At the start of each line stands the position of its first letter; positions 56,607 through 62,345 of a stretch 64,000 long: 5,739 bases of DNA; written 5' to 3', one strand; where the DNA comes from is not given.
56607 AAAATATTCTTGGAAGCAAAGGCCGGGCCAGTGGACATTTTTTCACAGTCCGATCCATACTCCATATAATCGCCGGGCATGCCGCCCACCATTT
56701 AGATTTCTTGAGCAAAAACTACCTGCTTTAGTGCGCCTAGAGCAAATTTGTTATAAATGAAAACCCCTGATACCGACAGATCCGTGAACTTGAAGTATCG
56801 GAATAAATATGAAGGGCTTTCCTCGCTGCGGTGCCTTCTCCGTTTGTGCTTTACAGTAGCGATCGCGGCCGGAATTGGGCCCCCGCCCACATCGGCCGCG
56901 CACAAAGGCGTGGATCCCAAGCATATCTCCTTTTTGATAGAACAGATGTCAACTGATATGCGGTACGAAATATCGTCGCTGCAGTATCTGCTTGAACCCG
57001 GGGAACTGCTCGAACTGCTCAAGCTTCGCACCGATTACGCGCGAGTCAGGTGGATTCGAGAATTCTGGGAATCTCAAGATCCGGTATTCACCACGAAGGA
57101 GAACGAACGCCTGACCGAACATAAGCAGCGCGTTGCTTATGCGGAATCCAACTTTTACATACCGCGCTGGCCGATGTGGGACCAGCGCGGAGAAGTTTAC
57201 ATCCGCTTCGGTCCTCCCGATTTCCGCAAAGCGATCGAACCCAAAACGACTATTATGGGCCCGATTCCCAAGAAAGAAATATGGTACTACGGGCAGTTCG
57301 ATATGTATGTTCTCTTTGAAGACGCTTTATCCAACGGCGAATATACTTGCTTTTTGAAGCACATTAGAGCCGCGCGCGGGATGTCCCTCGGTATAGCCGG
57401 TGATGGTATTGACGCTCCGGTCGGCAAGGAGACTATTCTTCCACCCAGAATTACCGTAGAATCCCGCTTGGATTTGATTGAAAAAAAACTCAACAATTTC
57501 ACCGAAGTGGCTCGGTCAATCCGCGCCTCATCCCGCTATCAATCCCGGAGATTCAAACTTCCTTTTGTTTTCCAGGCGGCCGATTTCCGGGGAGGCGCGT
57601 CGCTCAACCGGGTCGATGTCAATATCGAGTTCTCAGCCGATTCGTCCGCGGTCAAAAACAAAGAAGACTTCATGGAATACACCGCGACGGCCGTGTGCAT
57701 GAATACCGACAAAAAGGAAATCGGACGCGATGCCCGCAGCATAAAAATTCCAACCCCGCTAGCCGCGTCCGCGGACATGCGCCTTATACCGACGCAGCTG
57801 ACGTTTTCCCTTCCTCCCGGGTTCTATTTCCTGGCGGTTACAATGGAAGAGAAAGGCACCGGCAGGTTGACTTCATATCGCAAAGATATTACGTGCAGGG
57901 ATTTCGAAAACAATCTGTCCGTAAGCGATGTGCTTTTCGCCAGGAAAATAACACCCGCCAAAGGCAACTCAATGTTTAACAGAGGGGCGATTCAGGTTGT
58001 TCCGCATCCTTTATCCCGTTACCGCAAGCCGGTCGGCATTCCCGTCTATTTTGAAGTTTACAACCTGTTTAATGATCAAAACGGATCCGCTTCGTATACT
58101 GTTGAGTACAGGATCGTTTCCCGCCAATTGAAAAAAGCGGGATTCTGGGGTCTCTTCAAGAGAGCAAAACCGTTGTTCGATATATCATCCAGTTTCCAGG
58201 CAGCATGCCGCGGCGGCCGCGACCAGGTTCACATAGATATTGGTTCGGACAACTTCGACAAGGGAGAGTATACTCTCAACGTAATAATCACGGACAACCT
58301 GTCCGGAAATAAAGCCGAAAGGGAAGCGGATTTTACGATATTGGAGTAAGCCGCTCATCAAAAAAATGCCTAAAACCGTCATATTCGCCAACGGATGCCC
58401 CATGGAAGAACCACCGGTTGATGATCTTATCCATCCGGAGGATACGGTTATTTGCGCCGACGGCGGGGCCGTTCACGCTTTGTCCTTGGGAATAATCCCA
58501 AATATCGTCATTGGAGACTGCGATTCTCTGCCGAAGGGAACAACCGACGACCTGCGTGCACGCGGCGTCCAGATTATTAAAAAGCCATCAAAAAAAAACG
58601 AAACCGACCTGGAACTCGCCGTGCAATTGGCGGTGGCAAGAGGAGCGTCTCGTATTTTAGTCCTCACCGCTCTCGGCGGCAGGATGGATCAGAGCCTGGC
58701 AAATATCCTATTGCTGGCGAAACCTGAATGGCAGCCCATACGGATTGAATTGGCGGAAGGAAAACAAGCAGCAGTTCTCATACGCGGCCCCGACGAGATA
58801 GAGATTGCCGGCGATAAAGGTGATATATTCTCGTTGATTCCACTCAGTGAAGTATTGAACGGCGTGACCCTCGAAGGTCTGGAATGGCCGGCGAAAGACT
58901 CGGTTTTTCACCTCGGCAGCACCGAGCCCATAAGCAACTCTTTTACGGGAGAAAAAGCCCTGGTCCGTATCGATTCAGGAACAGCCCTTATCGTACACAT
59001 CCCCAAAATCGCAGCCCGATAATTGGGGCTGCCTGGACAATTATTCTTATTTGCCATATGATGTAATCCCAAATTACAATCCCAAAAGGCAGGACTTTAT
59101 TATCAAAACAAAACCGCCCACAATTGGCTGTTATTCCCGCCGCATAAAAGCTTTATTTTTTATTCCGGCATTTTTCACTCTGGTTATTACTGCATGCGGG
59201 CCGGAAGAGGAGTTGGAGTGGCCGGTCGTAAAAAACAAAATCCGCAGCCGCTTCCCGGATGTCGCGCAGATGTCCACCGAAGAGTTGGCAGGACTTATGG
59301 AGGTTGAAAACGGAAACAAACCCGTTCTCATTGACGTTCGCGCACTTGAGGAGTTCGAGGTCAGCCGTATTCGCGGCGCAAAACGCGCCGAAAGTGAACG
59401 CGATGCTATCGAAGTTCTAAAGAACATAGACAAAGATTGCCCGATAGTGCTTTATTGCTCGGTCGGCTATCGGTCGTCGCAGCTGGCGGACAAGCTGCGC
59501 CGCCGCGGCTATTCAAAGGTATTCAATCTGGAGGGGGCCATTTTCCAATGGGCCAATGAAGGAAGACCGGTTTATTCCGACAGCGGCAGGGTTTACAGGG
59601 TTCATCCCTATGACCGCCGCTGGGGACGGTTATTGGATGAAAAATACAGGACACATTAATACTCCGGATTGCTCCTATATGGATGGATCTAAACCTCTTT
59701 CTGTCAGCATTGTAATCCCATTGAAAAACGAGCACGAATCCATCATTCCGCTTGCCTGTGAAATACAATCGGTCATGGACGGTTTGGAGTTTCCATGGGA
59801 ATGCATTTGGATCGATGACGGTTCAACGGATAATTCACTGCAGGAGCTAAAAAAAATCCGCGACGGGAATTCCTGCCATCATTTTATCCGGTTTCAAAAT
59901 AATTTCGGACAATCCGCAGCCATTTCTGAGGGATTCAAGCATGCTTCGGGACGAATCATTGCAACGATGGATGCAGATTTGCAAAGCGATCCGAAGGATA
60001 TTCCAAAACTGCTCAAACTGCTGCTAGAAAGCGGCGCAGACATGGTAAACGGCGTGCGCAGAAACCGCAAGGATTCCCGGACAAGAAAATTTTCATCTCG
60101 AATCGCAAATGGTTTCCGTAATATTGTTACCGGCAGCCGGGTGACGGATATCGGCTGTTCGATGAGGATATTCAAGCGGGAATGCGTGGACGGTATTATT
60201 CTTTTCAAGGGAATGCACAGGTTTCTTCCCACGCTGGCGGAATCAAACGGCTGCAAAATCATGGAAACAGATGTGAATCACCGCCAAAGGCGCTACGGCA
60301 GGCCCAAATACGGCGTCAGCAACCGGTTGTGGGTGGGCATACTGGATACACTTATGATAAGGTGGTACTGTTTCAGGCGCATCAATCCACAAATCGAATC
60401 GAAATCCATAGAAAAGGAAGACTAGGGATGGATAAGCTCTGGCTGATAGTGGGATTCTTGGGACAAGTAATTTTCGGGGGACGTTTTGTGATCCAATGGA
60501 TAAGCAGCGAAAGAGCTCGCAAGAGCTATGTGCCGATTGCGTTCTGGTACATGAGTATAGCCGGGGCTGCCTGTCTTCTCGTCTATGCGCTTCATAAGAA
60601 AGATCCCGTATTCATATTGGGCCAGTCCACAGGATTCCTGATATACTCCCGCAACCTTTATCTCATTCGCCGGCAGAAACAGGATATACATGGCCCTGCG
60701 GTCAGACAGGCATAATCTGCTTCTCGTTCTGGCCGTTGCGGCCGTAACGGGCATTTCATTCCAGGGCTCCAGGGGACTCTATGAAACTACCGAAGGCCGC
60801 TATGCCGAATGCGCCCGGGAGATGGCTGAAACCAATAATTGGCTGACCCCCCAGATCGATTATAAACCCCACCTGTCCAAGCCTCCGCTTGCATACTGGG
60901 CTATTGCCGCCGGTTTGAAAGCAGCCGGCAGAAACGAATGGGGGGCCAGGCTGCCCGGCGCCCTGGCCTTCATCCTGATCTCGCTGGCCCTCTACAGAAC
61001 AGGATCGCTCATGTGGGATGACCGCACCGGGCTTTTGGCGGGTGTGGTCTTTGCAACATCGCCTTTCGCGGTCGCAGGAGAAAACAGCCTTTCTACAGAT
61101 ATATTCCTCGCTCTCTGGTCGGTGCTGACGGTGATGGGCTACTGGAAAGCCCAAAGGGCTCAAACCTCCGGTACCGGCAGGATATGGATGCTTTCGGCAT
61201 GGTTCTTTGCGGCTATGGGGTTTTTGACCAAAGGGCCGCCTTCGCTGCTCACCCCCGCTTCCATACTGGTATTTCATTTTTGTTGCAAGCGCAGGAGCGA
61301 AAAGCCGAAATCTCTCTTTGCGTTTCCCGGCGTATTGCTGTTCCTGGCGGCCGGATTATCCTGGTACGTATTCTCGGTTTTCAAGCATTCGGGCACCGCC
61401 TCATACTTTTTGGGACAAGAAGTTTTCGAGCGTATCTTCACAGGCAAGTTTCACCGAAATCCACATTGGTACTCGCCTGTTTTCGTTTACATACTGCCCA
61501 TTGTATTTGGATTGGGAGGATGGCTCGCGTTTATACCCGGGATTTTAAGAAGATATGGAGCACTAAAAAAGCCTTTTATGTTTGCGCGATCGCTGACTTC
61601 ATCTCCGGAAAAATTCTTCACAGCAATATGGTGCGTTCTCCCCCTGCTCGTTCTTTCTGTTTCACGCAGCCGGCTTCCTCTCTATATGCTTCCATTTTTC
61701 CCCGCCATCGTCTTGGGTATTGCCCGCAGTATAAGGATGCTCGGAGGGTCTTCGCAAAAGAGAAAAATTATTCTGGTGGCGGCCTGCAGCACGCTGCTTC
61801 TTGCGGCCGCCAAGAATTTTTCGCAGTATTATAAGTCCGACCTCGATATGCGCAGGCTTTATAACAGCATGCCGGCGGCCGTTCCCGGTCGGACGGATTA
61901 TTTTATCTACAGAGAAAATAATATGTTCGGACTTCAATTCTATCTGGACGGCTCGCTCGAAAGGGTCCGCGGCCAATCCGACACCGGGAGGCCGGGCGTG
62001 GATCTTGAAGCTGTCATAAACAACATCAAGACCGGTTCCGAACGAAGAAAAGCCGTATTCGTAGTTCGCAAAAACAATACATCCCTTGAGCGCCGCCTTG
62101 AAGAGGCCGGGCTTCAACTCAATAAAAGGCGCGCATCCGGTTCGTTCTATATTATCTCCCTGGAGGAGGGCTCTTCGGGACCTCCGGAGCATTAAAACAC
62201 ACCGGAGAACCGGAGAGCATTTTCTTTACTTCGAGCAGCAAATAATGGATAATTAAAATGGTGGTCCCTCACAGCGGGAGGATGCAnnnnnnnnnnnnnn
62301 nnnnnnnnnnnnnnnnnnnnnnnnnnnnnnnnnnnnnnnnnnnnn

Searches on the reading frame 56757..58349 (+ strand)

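Call 54: search_protein_families(library=ncbifam, proteins=[window:56757-58349:+], max_evalue=1e-10)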
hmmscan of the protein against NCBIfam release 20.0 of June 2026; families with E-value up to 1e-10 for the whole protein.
window:56757-58349:+ (530 aa): 1 family
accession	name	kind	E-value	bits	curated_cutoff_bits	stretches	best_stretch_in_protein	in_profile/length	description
TIGR04514.1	GWxTD_dom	domain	3.7e-15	56.3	28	1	72-178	3-104/105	GWxTD domain-containing protein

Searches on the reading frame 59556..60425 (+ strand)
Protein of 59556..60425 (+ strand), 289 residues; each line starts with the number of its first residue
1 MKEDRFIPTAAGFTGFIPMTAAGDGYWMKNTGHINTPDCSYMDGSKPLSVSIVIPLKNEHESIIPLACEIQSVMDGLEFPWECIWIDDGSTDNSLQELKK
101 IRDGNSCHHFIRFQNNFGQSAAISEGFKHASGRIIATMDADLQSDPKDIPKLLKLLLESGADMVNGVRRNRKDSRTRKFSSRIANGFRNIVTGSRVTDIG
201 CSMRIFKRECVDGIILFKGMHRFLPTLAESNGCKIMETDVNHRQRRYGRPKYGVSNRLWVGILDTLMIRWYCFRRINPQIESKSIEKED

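Call 102: search_protein_families(library=pfam, proteins=[window:59556-60425:+], max_evalue=0.00001)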
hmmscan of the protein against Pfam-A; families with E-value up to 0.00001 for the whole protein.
window:59556-60425:+ (289 aa): 2 families
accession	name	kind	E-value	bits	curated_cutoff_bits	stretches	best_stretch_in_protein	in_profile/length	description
PF00535.33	Glycos_transf_2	-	1.6e-30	106.7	23.3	1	51-211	1-164/168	Glycosyl transferase family 2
PF10111.15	Glyco_tranf_2_2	-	8.8e-08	32.4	27.3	1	51-155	1-105/276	Glycosyltransferase like family 2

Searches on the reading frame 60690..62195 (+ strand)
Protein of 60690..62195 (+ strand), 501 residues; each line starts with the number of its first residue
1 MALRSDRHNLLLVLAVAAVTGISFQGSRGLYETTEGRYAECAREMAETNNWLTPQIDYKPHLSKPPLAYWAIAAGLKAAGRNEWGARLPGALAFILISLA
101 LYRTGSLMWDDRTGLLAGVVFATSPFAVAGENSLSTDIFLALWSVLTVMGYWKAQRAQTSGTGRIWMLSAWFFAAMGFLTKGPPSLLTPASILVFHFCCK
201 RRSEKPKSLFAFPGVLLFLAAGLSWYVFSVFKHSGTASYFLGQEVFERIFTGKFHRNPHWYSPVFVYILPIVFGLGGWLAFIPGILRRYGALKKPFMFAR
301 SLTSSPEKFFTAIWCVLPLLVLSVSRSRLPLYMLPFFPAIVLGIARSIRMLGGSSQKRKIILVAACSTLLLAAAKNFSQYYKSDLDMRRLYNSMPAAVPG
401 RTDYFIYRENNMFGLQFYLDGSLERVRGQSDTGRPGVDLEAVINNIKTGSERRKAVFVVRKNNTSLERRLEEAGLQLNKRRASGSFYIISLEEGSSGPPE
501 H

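Call 54: search_protein_families(library=ncbifam, proteins=[window:60690-62195:+], max_evalue=1e-10)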
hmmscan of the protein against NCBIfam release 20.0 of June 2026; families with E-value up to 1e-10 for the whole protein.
window:60690-62195:+ (501 aa): 1 family
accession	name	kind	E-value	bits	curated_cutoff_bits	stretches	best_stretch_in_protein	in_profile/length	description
NF009784.2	PRK13279.1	equivalog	6.4e-35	120.8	567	1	11-362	8-346/539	lipid IV(A) 4-amino-4-deoxy-L-arabinosyltransferase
